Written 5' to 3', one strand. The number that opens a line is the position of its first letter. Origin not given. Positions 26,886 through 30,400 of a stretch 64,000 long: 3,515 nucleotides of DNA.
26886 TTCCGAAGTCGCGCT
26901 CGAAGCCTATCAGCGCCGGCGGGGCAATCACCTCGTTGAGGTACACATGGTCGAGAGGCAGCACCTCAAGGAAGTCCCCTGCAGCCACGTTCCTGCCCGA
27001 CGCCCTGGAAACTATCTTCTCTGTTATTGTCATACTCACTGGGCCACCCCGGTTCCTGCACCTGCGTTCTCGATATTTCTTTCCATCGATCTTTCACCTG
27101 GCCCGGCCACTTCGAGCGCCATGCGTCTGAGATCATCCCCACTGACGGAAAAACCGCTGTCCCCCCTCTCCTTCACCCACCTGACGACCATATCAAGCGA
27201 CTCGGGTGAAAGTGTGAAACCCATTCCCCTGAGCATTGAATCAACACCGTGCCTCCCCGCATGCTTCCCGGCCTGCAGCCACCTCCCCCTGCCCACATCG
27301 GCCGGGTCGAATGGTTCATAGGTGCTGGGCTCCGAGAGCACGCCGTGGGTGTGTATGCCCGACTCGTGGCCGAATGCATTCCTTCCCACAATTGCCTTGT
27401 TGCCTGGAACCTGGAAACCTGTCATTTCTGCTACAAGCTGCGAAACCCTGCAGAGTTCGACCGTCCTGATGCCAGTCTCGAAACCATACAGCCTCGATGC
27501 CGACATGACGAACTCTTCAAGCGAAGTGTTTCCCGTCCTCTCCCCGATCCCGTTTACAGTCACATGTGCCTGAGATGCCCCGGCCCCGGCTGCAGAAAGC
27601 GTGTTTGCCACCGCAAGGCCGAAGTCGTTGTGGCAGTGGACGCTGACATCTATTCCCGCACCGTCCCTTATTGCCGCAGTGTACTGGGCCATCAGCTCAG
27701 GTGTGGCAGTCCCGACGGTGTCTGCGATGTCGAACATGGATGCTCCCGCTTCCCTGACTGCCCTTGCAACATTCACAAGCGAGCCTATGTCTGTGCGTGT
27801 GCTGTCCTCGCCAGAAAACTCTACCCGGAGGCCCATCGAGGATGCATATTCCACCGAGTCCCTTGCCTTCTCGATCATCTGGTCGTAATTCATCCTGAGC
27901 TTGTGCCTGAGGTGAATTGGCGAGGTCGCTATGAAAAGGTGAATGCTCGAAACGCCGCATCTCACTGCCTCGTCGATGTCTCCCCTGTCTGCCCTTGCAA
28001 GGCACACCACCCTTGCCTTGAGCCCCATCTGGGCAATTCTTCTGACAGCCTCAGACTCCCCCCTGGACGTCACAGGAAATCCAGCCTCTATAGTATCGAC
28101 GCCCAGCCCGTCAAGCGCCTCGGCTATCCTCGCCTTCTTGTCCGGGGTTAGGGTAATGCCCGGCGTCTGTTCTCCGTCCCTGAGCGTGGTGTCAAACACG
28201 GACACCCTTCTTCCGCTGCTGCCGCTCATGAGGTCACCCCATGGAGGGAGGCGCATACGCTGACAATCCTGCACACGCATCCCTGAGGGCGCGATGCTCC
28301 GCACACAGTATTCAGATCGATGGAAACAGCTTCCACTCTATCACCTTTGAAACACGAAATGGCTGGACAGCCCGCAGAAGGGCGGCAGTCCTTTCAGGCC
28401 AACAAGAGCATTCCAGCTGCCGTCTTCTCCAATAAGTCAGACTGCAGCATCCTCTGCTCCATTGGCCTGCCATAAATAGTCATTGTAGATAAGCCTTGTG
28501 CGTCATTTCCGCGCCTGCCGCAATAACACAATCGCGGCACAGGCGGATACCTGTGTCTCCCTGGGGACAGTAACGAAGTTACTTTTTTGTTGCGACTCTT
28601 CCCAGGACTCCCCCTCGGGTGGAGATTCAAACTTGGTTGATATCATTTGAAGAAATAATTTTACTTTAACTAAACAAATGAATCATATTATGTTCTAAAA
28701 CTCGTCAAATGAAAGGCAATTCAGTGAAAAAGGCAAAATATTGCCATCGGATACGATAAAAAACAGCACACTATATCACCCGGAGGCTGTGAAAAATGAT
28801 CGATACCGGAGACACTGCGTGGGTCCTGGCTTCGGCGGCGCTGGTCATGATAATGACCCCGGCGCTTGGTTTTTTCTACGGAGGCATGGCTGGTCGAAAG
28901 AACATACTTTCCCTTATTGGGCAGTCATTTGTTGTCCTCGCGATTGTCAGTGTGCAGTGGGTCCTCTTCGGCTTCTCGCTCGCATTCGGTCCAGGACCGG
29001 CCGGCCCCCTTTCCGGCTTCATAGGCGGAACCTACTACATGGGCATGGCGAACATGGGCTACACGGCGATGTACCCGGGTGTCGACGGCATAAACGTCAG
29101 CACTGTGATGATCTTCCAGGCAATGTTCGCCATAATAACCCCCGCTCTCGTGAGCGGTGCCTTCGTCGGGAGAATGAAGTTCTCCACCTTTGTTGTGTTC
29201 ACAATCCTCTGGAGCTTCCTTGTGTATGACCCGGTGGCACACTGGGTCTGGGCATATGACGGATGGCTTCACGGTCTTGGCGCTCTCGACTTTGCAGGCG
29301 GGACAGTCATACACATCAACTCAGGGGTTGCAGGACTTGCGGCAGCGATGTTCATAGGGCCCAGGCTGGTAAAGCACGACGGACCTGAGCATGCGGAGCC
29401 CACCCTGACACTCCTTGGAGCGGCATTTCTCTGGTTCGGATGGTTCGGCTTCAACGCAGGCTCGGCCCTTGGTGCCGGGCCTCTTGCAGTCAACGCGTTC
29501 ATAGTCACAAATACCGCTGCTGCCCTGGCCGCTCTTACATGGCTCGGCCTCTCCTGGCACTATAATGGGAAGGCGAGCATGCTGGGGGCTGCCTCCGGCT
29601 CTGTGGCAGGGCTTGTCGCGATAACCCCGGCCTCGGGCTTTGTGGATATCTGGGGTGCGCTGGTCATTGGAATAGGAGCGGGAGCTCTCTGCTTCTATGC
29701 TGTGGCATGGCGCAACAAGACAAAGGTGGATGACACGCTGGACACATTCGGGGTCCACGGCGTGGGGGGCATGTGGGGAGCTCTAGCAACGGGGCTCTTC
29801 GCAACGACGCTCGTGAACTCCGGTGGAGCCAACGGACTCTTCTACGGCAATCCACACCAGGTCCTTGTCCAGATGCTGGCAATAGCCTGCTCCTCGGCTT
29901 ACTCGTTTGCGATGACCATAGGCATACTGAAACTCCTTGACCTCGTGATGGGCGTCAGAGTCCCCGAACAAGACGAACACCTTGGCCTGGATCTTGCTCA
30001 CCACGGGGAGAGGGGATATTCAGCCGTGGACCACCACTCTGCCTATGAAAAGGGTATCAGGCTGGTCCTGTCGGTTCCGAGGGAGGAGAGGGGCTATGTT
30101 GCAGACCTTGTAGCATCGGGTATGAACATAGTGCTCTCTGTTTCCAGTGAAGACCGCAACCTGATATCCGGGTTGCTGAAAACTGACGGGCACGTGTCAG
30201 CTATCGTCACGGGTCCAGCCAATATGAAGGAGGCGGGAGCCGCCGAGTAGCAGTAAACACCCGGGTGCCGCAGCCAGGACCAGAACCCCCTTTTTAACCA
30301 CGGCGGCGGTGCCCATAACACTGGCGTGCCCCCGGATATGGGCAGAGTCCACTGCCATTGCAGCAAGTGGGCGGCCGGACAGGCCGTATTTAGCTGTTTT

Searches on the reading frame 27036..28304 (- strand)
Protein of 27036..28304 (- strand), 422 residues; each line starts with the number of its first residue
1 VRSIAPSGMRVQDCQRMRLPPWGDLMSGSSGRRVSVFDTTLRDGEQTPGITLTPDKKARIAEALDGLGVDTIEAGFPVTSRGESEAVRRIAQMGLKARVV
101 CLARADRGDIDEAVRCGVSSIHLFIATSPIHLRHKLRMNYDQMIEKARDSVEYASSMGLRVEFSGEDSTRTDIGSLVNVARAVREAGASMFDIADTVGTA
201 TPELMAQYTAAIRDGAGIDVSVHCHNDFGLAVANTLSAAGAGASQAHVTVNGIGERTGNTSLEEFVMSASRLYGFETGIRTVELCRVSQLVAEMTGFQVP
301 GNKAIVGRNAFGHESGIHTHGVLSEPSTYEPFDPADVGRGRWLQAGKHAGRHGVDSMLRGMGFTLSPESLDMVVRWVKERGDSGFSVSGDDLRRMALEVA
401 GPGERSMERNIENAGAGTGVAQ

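Call 33: search_protein_families(library=pfam, proteins=[window:27036-28304:-], max_evalue=0.0001)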
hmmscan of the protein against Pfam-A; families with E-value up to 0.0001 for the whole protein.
window:27036-28304:- (422 aa): 2 families
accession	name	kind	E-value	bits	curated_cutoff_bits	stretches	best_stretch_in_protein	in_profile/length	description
PF00682.25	HMGL-like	-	3.2e-84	282.8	29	1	34-291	2-260/260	HMGL-like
PF22617.1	HCS_D2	-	3.4e-23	82.3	27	1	305-383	1-80/82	Homocitrate synthase post-HMGL domain-like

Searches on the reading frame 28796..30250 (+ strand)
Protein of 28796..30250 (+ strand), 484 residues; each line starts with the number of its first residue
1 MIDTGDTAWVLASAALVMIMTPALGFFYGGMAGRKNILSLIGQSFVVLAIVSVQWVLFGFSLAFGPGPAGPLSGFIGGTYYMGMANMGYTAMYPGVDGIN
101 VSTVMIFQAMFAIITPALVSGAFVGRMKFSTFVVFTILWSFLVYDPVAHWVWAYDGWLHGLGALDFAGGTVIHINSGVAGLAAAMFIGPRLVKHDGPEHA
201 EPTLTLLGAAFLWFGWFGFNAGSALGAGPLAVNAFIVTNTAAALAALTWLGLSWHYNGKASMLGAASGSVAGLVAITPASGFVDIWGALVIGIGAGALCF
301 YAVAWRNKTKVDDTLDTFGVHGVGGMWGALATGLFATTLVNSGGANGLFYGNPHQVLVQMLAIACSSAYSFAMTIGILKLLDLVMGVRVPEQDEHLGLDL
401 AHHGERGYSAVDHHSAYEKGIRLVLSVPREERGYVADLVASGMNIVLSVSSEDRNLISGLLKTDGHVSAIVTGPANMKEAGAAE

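Call 33: search_protein_families(library=pfam, proteins=[window:28796-30250:+], max_evalue=0.0001)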
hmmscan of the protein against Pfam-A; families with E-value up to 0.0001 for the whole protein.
window:28796-30250:+ (484 aa): 1 family
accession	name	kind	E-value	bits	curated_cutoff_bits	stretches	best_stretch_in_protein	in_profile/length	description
PF00909.26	Ammonium_transp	-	1.1e-120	403.5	23.2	1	8-408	1-399/399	Ammonium Transporter Family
